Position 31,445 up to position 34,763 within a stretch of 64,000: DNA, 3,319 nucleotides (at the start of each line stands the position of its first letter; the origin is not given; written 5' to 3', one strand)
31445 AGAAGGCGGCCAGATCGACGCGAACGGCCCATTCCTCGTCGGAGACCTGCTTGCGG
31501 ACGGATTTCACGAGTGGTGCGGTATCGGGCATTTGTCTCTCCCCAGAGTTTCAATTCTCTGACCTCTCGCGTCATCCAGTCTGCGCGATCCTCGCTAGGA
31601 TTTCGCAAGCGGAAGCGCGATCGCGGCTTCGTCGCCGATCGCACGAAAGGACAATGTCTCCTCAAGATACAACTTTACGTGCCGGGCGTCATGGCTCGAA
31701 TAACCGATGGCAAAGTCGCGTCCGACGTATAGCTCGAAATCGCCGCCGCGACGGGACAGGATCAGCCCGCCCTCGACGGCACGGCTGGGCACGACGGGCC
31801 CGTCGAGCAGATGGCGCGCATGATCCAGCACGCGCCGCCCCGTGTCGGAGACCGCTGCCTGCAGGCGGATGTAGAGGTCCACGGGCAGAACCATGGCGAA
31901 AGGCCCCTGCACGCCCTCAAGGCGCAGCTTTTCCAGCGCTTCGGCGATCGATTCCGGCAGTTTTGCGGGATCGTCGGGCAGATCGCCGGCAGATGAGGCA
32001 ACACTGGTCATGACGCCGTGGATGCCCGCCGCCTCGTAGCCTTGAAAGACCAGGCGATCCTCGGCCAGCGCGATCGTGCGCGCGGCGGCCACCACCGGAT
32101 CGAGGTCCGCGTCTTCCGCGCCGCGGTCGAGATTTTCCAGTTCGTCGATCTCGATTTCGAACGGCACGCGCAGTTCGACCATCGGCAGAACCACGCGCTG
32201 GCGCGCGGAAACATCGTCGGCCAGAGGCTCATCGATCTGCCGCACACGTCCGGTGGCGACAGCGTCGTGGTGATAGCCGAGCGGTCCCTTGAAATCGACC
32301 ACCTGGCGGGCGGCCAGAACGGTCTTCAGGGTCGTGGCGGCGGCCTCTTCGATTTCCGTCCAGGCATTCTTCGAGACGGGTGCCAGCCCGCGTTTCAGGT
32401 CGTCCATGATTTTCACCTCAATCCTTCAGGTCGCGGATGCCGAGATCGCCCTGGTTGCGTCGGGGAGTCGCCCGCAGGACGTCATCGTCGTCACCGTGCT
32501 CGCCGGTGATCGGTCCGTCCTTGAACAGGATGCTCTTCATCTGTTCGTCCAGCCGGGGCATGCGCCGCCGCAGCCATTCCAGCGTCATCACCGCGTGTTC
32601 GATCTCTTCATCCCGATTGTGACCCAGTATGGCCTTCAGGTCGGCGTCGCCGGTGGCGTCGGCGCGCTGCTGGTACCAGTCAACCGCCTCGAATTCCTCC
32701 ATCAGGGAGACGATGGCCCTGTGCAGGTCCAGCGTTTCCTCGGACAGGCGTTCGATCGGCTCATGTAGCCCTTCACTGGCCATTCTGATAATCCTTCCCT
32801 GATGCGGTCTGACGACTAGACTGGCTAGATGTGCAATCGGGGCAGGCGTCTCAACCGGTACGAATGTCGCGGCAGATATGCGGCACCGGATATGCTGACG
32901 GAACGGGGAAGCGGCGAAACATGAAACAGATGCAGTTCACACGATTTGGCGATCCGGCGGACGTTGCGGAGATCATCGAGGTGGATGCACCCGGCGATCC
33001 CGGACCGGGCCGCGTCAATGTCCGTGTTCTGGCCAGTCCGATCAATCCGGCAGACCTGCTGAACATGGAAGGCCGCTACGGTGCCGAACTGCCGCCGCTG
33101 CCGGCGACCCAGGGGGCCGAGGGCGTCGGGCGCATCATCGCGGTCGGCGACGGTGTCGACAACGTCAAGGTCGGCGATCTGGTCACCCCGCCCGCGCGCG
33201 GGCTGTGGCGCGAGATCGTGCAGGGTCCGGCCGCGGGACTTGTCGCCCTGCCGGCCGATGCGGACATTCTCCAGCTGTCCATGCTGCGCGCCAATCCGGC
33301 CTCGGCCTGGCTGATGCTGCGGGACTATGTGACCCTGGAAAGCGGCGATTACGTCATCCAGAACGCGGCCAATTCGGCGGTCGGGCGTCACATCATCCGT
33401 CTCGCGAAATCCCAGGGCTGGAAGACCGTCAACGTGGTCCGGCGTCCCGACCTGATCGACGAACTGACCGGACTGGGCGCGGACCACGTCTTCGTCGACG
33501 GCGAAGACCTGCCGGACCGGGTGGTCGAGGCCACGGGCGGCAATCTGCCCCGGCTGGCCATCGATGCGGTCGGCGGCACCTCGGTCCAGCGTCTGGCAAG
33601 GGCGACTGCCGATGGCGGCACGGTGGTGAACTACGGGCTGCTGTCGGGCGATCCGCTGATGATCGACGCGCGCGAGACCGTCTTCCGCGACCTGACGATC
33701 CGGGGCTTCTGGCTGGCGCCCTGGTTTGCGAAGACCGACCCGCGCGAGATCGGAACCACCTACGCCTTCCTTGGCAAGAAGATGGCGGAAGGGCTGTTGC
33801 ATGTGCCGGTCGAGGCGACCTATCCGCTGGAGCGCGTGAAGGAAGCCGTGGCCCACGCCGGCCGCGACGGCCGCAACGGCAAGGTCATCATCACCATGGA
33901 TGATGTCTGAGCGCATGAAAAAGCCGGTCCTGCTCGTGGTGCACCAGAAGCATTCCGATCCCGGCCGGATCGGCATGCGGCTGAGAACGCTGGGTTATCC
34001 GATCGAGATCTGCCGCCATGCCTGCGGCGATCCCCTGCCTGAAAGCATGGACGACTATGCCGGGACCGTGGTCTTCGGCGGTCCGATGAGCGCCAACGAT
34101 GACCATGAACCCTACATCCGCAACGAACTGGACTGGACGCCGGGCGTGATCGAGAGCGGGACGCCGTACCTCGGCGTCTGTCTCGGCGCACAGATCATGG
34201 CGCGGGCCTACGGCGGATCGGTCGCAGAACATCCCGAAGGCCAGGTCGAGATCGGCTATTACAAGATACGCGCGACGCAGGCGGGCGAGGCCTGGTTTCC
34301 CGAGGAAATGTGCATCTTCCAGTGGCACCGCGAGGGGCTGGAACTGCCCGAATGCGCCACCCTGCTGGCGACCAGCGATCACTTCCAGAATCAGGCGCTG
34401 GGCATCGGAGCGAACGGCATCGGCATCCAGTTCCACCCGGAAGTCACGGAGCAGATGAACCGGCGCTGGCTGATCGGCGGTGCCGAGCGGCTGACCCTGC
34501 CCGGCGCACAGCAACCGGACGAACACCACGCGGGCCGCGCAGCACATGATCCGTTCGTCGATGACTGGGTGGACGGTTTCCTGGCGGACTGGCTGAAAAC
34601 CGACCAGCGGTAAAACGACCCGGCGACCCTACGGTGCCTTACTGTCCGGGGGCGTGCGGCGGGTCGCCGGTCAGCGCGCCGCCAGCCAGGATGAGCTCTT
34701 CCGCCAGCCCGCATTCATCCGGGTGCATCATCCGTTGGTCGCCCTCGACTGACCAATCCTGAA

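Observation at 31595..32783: Family-1 encapsulin nanocompartment operon with EncFtn cargo carrying a C-terminal targeting peptide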

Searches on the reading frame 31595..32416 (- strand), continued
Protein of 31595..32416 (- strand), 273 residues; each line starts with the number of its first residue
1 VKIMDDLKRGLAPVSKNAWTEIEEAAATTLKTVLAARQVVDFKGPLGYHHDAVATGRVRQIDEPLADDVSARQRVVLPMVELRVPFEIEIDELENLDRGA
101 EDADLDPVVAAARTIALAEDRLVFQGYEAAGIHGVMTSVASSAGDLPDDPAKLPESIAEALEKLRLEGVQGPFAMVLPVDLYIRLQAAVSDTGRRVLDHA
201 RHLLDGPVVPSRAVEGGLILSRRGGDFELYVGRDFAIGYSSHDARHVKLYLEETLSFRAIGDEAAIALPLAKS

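Call 15: find_related_loci(query=A1, collection=genome_contigs, flank=5000)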
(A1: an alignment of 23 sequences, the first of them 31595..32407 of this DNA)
Query A1 (270 aa) in genome_contigs; peptide patterns used: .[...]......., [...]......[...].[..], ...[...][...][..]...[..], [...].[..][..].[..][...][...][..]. (x = any residue, [..] = any of these).
600 stretches matched a pattern (row limit reached: there are more); 585 encode a relative of the query (tblastn E <= 1e-3); the best 80 are kept; 80 distinct loci.
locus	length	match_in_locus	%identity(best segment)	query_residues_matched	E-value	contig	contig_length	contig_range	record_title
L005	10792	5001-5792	52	1-265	4e-81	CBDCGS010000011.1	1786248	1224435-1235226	MAG: Alphaproteobacteria bacterium isolate 5446f676-90f9-4cd8-9f6e-1057d8fbf5d8 genome assembly, contig: contig_11, whol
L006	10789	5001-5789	50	1-265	2e-79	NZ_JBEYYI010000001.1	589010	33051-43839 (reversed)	Nocardia sp. NPDC046763 NPDC046763_31_B8.ctg-0001, whole genome shotgun sequence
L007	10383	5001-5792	50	1-265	2e-79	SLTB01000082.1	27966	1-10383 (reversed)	MAG: Pseudomonadales bacterium isolate CSSed165cm_85R1 CSSed16-5cm-2993, whole genome shotgun sequence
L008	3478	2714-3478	51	1-257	3e-77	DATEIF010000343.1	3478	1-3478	MAG TPA_asm: Vineibacter sp. isolate SMAG_U8830 k141_1820677, whole genome shotgun sequence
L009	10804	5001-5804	50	1-270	4e-77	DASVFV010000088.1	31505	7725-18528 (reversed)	MAG TPA_asm: Burkholderiales bacterium isolate SMAG_U2098 k141_835165, whole genome shotgun sequence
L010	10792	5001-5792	47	1-265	9e-76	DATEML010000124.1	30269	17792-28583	MAG TPA_asm: Steroidobacteraceae bacterium isolate SMAG_U8941 k141_248653, whole genome shotgun sequence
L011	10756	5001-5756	49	1-254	7e-76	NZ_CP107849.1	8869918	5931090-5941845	Nocardia sp. NBC_00511 chromosome, complete genome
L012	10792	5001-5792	51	1-265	1e-75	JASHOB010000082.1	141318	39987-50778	MAG: Alphaproteobacteria bacterium isolate JOPF012 JOPF_A071_contig_30757, whole genome shotgun sequence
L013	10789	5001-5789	48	1-265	1e-75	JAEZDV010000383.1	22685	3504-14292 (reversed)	MAG: Actinomycetes bacterium isolate OH_CBrB_306 k127_3498340, whole genome shotgun sequence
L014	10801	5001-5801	47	1-268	4e-75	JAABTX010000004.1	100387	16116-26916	MAG: Thioalkalivibrio sp. isolate S25.Bin012 Scaffold_3, whole genome shotgun sequence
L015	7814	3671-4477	50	1-265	5e-75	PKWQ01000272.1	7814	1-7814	MAG: Acetobacteraceae bacterium isolate palsa_911 73.20120500_P28.34_contig_12699, whole genome shotgun sequence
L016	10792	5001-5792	47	1-265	7e-75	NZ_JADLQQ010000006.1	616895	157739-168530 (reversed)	Nocardia transvalensis strain BJ06-0148 NODE_6_length_616895_cov_24.535566, whole genome shotgun sequence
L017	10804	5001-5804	45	1-270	1e-74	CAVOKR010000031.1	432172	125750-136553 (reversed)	MAG: uncultured Alphaproteobacteria bacterium isolate MFD00082.bin.2.122 genome assembly, contig: contig_8091, whole gen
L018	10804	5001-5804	46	1-270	2e-74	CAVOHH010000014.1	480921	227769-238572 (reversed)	MAG: uncultured Alphaproteobacteria bacterium isolate MFD00125.bin.2.65 genome assembly, contig: contig_7061, whole geno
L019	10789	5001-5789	47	1-265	2e-74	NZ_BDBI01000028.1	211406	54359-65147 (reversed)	Nocardia ignorata NBRC 108230, whole genome shotgun sequence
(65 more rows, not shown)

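Call 28: predict_structure(alignment_id=A1)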
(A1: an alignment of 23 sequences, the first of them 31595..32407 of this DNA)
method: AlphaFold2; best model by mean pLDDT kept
length: 270 residues; sequences in the alignment: 23
mean_pLDDT: 86.3   pTM: 0.83
mean pLDDT of the five models: 86.3, 84.8, 84.8, 83.7, 71.8
residues with pLDDT >= 90: 147; 70-90: 95; 50-70: 16; < 50: 12
segments of 3 or more residues with pLDDT < 50: 41-51
pLDDT, mean of each block of 10 residues (from residue 1): 87 95 93 79 42 65 80 82 97 89 96 95 89 83 89 93 86 94 90 94 94 88 78 95 96 80 80
secondary structure, 60 per line:
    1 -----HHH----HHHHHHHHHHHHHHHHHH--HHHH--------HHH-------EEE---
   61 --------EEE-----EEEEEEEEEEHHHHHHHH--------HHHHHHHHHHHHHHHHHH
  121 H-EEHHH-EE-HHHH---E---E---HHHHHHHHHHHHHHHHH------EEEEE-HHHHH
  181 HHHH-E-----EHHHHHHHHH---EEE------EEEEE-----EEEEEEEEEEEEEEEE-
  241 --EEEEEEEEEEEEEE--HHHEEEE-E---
elements in order: H13-30 H33-36 E55-57 E69-71 E77-86 H87-94 H103-121 H132-135 H147-163 E170-174 H176-184 H193-201 E205-207 E214-218 E224-239 E243-256 E262-265
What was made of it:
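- On Family 1 (classical) encapsulin shell protein: The AF2 model has mean pLDDT 86.3 and pTM 0.83 (call 28).
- The AF2 model has a low-confidence loop at residues 41-51 (call 28).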

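Call 32: fold_search(model_id=the predicted structure, library=pdb)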
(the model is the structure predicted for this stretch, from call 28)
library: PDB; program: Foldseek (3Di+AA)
matches with E <= 10: 755; with E <= 0.001: 251
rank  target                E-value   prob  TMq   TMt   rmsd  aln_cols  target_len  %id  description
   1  9bkx_D                5.9e-31  1.00  0.85  0.86   4.2       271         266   42  Mycobacterium tuberculosis encapsulin in complex with DyP (released 2024-12-11)
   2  9bkx_A                2.7e-30  1.00  0.84  0.85   4.3       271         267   42  Mycobacterium tuberculosis encapsulin in complex with DyP (released 2024-12-11)
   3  9bkx_E                4.7e-30  1.00  0.84  0.84   4.3       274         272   42  Mycobacterium tuberculosis encapsulin in complex with DyP (released 2024-12-11)
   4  9i8d                  5.4e-30  1.00  0.85  0.87   4.0       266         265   44  Structure of Encapsulin from Arthrobacter sp. (released 2025-05-21)
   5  7p1t_A                6.4e-30  1.00  0.84  0.85   4.2       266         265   43  Cryo-EM structure of encapsulin from Mycobacterium tuberculosis (released 2022-07-13)
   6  6i9g_A                7.3e-30  1.00  0.85  0.87   4.1       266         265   43  Crystal structure of encapsulin from Mycolicibacterium hassiacum (released 2019-12-04)
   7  9fna_A                1.1e-29  1.00  0.83  0.85   4.3       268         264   41  CryoEM structure of Encapsulin::tdNfsB with an open pore state (released 2025-03-19)
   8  9bkx_C                1.2e-29  1.00  0.84  0.85   4.3       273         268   43  Mycobacterium tuberculosis encapsulin in complex with DyP (released 2024-12-11)
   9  7bcv                  1.5e-29  1.00  0.84  0.85   4.2       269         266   39  Brevibacterium linens encapsulin structure (released 2022-10-05)
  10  7boj                  2.5e-29  1.00  0.84  0.86   4.2       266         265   42  Cryo-EM structure of the encapsulin shell from Mycobacterium smegmatis (released 2021-03-24)
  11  9e5e_A                7.9e-29  1.00  0.83  0.84   4.5       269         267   44  Escherichia coli DyP peroxidase-loaded encapsulin shell (released 2025-03-19)
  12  8u50                  9.5e-29  1.00  0.85  0.85   4.2       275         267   44  Klebsiella pneumoniae DyP peroxidase-loaded encapsulin shell (released 2024-04-24)
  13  7phm_0                1.5e-28  1.00  0.83  0.85   4.3       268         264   42  Cryo-EM structure of Mycobacterium tuberculosis encapsulin (released 2022-07-20)
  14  7oe2_A                8.1e-28  1.00  0.85  0.86   4.0       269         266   41  Model of closed pentamer of the Haliangium ochraceum encapsulin from symmetry expansion of icosahedral single particle (released 2022-02-09)
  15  8dn9                  3.5e-27  1.00  0.84  0.85   3.9       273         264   36  Acidipropionibacterium acidipropionici encapsulin in a closed state at pH 7.5 (released 2023-03-22)
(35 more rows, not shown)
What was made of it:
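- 31595..32407 (-): Family 1 encapsulin shell CDS, 270 aa from ATG. The alternative GTG start at 32416 would give 273 aa. The AF2 model has pLDDT 86 and TM 0.85 to solved T=1 encapsulins (calls 28, 32).
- On Family 1 (classical) encapsulin shell protein: Foldseek against the PDB returns encapsulins for all 50 listed matches, with TM 0.84-0.85 to T=1 shells (call 32).
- The AF2 shell model has pLDDT 86.3, and Foldseek gives TM 0.84-0.85 to the M. tuberculosis, Arthrobacter, H. ochraceum and K. pneumoniae encapsulins (calls 28, 32). The best structural matches are all encapsulins (call 32).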

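Call 40: search_protein_families(library=phrogs, proteins=[window:31595-32407:-], max_evalue=0.01)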
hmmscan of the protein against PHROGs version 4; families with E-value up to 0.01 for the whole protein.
window:31595-32407:- (270 aa): 0 families
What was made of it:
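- On Family 1 (classical) encapsulin shell protein: There are no PHROG hits (call 40).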

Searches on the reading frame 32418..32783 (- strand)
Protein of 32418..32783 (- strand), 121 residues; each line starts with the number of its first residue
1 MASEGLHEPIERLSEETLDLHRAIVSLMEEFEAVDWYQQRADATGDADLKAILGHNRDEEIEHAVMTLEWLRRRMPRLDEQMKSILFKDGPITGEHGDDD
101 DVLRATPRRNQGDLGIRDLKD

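Call 3: search_protein_families(library=pfam, proteins=[window:32418-32783:-], max_evalue=0.01)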
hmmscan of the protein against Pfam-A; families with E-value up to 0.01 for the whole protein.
window:32418-32783:- (121 aa): 1 family
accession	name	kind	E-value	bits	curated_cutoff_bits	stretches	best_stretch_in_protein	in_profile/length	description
PF22277.2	EncFtn-like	-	2.9e-41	139.6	27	1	6-89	2-85/85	EncFtn-like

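Call 4: search_protein_families(library=ncbifam, proteins=[window:32418-32783:-], max_evalue=0.01)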
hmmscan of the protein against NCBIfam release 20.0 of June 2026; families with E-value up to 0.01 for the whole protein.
window:32418-32783:- (121 aa): 2 families
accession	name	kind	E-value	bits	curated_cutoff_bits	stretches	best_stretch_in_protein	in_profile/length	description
TIGR04535.1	ferrit_encaps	subfamily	1.5e-40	137.7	125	1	6-120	1-114/114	encapsulin-associated ferritin-like protein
NF058679.1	EncB_fam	subfamily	5e-19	68.4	90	1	6-85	8-87/117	encapsulin nanocompartment ferritin-likeEncB family encapsulin nanocompartment ferritin-like cargo protein cargo protein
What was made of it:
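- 32418..32783 (-): EncFtn (encapsulated ferritin-like cargo) CDS, 121 aa, stop codon included. PF22277 E 2.9e-41 and TIGR04535 137.7 bits against a cut-off of 125 (calls 3, 4).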

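Call 5: search_solved_structures(query=window:32418-32783:-, show_alignments=3)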
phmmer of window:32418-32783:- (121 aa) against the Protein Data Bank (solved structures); distinct sequences matched with E-value up to 0.001: 12.
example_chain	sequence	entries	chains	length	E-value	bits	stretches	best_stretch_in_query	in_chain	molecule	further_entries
5da5_A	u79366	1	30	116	1.8e-34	121.3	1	2-106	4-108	Rru_A0973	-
7oe2_1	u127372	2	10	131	1.9e-34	121.3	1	1-119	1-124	Haliangium ochraceum Encapsulated ferritin localisation sequence | Haliangium ochraceum encapsulated ferritin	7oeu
33bf_A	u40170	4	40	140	3.1e-34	120.6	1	2-120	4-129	Encapsulated ferritin-like protein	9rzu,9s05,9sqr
5l8b_A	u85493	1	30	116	1.1e-33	118.8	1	2-106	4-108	Uncharacterized protein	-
6sv1_A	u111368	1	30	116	1.1e-33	118.8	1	2-106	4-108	Encapsulated Ferritin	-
5l89_A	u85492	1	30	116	1.1e-33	118.8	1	2-106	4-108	Rru_A0973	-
6suw_A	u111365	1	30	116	1.1e-33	118.8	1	2-106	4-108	Uncharacterized protein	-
5l8g_A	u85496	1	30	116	4.1e-33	117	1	2-106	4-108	Uncharacterized protein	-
5n5f_A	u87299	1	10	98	6.8e-33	116.3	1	2-92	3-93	encapsulated ferritin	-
5l8f_A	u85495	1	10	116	1.6e-31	111.9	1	2-106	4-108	Rru_A0973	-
3k6c_A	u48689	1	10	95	1.3e-30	108.9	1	1-94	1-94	Uncharacterized protein NE0167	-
7s8t_A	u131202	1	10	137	8.5e-07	32.1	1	12-89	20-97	EncC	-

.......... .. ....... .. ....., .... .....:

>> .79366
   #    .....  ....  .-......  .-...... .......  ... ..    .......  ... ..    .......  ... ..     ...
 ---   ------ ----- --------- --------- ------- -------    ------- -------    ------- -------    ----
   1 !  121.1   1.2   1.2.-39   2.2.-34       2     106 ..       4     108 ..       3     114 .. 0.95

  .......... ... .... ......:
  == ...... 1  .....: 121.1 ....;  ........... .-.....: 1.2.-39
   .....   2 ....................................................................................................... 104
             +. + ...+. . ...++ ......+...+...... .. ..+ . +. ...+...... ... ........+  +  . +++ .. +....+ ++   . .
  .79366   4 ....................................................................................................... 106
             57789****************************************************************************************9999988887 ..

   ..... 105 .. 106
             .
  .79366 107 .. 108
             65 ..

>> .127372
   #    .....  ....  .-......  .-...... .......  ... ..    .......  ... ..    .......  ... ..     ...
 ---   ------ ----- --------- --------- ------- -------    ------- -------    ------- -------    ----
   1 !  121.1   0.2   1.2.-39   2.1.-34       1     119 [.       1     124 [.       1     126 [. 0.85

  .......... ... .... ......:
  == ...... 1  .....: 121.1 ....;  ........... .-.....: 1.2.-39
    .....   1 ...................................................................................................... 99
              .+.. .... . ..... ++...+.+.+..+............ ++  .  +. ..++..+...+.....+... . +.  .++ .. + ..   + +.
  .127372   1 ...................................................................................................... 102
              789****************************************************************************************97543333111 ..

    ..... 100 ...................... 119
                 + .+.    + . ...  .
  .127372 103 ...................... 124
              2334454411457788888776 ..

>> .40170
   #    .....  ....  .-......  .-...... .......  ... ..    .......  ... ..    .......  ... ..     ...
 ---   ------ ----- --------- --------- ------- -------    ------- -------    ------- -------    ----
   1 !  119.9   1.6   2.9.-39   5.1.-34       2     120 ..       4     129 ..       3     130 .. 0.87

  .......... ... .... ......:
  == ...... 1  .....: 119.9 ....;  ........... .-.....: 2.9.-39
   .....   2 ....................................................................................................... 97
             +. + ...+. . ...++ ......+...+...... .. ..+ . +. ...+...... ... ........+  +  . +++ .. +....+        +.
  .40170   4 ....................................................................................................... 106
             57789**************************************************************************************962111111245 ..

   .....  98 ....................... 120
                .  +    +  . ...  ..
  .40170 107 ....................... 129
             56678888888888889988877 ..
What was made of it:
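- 32418..32783 (-): Best PDB hit is R. rubrum EncFtn 5da5, E 1.8e-34 (call 5).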

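Call 7: find_encoding_contigs(protein=window:32418-32783:-, flank=10000, max_places=6)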
Protein window:32418-32783:- (121 aa): no gene with exactly this product is on record in the collection.

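Call 37: list_cluster_members(proteins=[window:32418-32783:-, window:31595-32407:-, window:30768-31532:-, window:34639-35223:-])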
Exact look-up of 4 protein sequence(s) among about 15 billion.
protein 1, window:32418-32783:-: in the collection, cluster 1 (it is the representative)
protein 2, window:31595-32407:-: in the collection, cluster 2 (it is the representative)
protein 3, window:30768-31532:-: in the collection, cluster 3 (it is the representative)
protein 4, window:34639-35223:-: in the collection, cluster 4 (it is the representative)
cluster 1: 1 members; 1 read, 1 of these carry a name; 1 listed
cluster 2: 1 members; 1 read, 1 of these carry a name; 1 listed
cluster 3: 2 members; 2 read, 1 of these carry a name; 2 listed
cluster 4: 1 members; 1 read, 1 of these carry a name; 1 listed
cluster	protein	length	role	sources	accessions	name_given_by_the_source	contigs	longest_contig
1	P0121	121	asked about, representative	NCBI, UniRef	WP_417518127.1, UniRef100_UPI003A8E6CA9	encapsulin-associated ferritin-like protein [Minwuia sp.] | encapsulin-associated ferritin-like protein n=1 Tax=Minwuia sp. TaxID=2493630 ...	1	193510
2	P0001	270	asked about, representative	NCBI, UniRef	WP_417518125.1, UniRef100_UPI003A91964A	family 1 encapsulin nanocompartment shell protein [Minwuia sp.] | family 1 encapsulin nanocompartment shell protein n=1 Tax=Minwuia sp. TaxID=2493630 ...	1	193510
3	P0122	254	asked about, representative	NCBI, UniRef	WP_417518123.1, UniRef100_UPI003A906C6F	class II aldolase/adducin family protein [Minwuia sp.] | class II aldolase/adducin family protein n=1 Tax=Minwuia sp. TaxID=2493630 ...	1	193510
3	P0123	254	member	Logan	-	-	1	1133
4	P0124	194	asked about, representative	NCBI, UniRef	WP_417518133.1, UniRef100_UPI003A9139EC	hypothetical protein [Minwuia sp.] | hypothetical protein n=1 Tax=Minwuia sp. TaxID=2493630 RepID=UPI003A9139EC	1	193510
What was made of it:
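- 32418..32783 (-): Identical to RefSeq WP_417518127.1 'encapsulin-associated ferritin-like protein [Minwuia sp.]' (call 37).
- RefSeq gives both proteins the same names (call 37).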

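Call 40: search_protein_families(library=phrogs, proteins=[window:32418-32783:-], max_evalue=0.01)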
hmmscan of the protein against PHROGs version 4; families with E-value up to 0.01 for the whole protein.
window:32418-32783:- (121 aa): 0 families

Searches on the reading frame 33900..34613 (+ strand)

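Call 3: search_protein_families(library=pfam, proteins=[window:33900-34613:+], max_evalue=0.01)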
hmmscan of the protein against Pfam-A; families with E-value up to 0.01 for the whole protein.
window:33900-34613:+ (237 aa): 2 families
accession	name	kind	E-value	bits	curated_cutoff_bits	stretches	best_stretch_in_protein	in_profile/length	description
PF00117.34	GATase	-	1.8e-19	70.6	22.8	1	27-186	16-177/190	Glutamine amidotransferase class-I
PF07722.19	Peptidase_C26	-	2.1e-05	24.8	20.5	1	80-115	98-133/219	Peptidase C26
